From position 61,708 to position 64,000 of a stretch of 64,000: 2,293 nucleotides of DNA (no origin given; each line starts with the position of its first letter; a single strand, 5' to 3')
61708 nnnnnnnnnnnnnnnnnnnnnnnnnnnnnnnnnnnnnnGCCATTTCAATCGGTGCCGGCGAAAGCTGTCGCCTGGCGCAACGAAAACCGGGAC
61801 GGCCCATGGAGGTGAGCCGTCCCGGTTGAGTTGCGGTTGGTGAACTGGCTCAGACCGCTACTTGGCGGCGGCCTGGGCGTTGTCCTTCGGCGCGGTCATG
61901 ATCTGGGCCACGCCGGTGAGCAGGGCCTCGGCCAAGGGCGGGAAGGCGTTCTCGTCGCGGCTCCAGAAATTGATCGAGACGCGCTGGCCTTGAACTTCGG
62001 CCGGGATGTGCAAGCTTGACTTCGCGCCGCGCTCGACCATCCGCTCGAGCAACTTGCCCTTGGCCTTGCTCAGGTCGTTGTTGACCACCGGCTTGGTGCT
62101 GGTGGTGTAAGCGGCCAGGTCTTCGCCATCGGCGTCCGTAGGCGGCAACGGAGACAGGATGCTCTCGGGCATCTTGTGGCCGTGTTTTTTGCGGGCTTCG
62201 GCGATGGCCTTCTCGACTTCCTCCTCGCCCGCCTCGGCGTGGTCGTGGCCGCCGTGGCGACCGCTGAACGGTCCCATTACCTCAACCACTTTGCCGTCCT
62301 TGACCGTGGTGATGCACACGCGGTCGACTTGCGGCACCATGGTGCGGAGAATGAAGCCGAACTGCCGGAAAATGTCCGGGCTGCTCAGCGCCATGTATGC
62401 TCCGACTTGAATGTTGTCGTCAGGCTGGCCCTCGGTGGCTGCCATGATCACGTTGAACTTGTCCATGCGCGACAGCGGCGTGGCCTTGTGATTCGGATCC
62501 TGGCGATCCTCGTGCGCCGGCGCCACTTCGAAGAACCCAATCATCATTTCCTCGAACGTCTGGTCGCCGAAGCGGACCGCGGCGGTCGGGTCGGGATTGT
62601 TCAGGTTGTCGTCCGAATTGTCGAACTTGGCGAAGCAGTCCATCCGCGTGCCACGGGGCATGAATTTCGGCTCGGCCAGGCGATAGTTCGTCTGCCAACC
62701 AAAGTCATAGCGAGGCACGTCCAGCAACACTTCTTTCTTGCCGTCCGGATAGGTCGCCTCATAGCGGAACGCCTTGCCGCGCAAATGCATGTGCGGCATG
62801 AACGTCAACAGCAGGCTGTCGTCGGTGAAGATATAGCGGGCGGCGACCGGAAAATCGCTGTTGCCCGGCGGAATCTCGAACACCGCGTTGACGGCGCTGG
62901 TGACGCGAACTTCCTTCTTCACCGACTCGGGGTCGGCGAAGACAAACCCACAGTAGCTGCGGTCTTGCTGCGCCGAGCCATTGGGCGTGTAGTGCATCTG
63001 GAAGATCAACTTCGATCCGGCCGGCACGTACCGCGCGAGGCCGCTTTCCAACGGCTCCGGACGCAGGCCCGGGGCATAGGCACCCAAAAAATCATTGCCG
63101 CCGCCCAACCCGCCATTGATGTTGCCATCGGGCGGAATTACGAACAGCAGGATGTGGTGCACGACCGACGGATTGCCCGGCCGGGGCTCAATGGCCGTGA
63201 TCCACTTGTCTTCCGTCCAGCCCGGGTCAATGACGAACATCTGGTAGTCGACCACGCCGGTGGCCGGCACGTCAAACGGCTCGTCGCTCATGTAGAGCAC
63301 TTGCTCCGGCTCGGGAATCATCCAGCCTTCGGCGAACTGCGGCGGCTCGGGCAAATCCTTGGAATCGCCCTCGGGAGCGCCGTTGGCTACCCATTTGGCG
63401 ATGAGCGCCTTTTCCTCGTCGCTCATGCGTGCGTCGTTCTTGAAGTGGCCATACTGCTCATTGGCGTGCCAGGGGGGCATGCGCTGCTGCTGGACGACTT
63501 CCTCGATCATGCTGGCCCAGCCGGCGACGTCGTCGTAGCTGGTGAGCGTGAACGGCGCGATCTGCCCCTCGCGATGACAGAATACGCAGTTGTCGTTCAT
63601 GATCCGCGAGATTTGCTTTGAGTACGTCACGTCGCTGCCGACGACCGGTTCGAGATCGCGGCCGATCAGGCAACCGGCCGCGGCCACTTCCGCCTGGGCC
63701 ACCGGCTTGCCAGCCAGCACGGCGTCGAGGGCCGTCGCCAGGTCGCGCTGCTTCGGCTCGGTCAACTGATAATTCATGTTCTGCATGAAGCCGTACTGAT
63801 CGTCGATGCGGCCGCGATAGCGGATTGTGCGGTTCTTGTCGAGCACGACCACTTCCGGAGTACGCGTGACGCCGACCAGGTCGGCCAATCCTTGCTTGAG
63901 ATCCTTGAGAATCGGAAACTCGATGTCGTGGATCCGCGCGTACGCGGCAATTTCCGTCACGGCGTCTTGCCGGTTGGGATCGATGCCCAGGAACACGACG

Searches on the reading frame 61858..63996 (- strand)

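Call 9: search_protein_families(library=pfam, proteins=[window:61858-63996:-], max_evalue=0.001)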
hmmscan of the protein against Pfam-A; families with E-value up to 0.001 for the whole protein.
window:61858-63996:- (712 aa): 2 families
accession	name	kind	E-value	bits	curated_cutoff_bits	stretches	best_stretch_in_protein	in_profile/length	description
PF14376.11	Haem_bd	-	8.1e-06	26.3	27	0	163-204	95-132/133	Haem-binding domain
PF00578.27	AhpC-TSA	-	0.00069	20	26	0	3-60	63-123/124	AhpC/TSA family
